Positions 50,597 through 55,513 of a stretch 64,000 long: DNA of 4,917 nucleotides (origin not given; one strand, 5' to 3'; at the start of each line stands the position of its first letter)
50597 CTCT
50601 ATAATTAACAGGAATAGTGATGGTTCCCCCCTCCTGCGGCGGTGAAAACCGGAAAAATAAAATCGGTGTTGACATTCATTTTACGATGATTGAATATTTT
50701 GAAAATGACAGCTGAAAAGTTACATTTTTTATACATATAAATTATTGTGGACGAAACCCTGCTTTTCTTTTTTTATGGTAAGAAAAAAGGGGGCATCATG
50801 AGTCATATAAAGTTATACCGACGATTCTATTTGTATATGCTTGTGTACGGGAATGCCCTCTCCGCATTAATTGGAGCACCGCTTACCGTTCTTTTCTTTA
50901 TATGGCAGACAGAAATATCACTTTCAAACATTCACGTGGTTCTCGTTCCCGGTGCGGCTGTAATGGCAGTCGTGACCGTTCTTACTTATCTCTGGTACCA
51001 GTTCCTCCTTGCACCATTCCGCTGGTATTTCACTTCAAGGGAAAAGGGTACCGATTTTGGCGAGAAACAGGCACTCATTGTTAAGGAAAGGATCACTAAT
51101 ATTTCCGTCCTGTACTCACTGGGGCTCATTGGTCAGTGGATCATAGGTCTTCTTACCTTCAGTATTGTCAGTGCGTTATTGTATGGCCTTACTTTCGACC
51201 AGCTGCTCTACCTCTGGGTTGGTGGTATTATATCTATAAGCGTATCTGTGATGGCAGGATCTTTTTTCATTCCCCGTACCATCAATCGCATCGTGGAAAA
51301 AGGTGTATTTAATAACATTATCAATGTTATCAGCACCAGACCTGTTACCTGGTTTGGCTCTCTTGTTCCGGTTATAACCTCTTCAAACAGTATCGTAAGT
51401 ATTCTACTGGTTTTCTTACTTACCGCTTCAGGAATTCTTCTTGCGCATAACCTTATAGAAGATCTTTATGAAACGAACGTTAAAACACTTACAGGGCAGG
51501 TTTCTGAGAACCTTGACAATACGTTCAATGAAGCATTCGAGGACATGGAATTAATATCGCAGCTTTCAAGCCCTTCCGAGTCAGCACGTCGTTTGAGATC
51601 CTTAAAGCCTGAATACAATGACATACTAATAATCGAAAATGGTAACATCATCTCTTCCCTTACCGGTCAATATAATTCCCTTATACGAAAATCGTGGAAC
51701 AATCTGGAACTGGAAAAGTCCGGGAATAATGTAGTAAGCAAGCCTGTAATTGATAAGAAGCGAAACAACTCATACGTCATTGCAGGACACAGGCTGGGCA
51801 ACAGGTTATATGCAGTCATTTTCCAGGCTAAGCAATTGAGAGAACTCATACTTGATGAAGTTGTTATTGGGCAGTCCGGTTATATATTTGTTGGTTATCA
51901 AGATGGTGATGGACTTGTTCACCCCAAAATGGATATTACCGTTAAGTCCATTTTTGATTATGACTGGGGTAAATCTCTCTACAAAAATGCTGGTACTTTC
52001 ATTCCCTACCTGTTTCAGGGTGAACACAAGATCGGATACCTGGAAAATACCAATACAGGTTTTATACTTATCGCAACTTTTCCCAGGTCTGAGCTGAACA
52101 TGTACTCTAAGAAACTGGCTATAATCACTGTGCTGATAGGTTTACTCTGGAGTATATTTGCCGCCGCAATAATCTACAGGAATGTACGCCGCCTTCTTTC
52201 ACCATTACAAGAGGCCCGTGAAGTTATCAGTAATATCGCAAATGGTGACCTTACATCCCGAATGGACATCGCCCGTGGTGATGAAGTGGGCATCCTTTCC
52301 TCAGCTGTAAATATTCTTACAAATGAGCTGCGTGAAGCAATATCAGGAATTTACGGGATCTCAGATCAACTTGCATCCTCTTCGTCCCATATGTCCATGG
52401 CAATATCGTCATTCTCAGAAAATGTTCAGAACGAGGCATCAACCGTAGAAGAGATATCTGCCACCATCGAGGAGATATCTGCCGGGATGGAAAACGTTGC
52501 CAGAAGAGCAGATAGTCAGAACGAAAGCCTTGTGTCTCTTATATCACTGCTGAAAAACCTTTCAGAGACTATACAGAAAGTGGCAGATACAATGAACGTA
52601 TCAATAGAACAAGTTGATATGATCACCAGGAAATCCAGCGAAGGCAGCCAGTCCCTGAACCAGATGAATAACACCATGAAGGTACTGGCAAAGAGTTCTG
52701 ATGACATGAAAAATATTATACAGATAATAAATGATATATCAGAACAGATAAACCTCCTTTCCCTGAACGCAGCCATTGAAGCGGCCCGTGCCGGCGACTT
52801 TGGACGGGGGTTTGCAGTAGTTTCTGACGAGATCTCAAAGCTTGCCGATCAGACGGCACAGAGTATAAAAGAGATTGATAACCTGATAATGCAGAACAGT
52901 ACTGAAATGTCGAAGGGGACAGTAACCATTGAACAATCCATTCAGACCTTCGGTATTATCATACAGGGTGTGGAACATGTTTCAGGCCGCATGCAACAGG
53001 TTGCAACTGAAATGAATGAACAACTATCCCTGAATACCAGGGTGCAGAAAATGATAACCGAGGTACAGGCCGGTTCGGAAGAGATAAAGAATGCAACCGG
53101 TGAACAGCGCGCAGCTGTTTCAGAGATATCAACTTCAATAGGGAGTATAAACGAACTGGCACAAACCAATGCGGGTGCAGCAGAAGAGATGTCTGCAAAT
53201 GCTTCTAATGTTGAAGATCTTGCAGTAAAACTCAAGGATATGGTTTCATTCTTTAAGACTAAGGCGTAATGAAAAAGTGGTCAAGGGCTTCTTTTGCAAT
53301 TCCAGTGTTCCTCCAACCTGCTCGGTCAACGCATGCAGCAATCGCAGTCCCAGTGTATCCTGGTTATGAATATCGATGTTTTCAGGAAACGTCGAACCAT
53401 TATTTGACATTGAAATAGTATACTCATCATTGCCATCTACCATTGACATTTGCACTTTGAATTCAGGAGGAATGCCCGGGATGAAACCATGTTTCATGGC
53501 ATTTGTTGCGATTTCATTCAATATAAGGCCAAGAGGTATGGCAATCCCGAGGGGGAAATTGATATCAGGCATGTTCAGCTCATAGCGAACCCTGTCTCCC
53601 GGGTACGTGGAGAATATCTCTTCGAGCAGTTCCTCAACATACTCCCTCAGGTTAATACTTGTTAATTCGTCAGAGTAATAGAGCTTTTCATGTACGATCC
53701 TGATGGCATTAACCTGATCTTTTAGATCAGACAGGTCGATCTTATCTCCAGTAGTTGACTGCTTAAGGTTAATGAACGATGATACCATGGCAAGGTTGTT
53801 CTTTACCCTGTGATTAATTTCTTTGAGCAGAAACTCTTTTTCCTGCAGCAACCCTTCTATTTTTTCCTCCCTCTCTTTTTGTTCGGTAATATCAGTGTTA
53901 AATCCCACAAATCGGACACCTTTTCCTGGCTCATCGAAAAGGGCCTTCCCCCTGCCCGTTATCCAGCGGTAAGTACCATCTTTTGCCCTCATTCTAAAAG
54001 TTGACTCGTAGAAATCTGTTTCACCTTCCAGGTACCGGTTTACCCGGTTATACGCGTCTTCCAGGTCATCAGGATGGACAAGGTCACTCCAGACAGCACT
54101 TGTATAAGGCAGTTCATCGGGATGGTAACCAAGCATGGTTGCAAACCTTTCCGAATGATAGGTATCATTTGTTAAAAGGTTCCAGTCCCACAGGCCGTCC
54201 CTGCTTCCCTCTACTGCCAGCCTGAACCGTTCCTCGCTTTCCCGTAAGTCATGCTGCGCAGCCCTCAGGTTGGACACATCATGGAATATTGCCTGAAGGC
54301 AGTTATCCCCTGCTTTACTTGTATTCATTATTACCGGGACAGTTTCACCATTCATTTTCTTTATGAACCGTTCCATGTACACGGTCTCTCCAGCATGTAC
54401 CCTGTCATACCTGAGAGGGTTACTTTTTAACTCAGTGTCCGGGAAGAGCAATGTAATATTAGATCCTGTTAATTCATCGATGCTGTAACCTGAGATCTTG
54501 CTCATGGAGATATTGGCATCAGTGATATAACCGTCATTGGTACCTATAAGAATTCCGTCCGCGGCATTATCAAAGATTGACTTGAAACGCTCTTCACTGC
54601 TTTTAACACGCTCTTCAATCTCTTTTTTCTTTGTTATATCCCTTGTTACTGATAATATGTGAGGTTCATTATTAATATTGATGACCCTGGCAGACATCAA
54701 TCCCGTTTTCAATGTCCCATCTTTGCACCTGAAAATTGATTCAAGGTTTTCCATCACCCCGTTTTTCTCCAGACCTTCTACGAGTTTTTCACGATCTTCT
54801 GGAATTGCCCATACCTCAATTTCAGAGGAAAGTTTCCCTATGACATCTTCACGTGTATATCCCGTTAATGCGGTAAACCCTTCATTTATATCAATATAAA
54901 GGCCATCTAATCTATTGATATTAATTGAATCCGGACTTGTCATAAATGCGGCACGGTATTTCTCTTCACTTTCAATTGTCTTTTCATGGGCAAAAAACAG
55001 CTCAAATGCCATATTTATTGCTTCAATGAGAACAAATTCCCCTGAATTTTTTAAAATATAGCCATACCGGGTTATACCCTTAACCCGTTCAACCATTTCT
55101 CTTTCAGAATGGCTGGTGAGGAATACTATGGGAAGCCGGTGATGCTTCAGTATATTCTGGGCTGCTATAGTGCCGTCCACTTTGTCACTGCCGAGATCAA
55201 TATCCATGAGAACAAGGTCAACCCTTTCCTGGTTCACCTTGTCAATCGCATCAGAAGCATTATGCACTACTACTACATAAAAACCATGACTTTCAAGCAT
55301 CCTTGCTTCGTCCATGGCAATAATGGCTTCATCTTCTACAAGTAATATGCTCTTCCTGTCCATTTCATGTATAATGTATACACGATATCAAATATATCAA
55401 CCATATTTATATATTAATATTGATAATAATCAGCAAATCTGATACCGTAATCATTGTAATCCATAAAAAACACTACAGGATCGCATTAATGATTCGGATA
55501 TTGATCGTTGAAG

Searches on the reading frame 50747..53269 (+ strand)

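Call 22: search_protein_families(library=pfam, proteins=[window:50747-53269:+], max_evalue=0.00001)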
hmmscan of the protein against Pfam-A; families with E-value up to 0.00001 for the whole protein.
window:50747-53269:+ (840 aa): 2 families
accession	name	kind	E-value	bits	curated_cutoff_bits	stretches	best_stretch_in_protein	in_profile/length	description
PF00015.26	MCPsignal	-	4.7e-35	121.4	34.6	1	627-795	8-169/172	Methyl-accepting chemotaxis protein (MCP) signalling domain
PF00672.30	HAMP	-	2.2e-10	41.1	25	1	480-530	3-53/53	HAMP domain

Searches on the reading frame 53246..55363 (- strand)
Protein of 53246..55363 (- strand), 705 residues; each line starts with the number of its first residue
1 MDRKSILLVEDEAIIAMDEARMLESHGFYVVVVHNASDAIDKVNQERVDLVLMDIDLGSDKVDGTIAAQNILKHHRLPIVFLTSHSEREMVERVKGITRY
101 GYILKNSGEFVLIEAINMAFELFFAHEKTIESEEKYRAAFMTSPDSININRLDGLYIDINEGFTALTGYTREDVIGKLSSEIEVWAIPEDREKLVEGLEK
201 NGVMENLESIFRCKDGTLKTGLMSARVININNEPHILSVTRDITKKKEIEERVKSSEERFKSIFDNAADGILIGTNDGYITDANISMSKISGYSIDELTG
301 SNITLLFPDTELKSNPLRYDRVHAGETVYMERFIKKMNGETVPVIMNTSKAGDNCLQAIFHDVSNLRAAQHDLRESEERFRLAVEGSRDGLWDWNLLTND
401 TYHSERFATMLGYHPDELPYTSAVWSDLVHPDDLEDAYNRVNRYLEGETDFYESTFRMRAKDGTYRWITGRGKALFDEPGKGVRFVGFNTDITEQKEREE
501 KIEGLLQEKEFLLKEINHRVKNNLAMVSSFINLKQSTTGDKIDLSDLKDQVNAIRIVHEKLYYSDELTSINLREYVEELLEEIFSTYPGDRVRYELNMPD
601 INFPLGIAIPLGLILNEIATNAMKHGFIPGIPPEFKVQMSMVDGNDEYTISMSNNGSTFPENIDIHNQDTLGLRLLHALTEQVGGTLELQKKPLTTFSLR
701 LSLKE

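Call 22: search_protein_families(library=pfam, proteins=[window:53246-55363:-], max_evalue=0.00001)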
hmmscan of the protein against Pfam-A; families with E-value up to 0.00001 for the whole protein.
window:53246-55363:- (705 aa): 10 families
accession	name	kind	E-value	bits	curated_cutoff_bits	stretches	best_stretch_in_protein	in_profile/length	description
PF08447.18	PAS_3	-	5.5e-31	107.1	25.6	1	401-489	2-89/89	PAS fold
PF13426.13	PAS_9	-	3.9e-25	88.5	27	2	269-364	2-102/103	PAS domain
PF00989.32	PAS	-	5.2e-23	81.7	22.6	2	258-363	1-113/113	PAS fold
PF07568.18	HisKA_2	-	1.3e-18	67.3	22.3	1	515-587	1-76/76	Histidine kinase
PF00072.30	Response_reg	-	3.2e-18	66.3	30.2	1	6-116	1-110/111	Response regulator receiver domain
PF13188.13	PAS_8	-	1.4e-14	53.8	21.8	1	258-309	1-49/65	PAS domain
PF08448.16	PAS_4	-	2.2e-10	41.2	23.1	0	402-496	19-109/110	PAS fold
PF02518.31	HATPase_c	-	6.1e-07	30.3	26.4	1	609-704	4-110/111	Histidine kinase-, DNA gyrase B-, and HSP90-like ATPase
PF07536.20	HWE_HK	-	5e-06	27.6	22.8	0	515-585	1-71/83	HWE histidine kinase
PF20274.4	cREC_REC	-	9.8e-06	26.6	27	0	15-86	3-75/88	Cyclic-phosphate processing Receiver domain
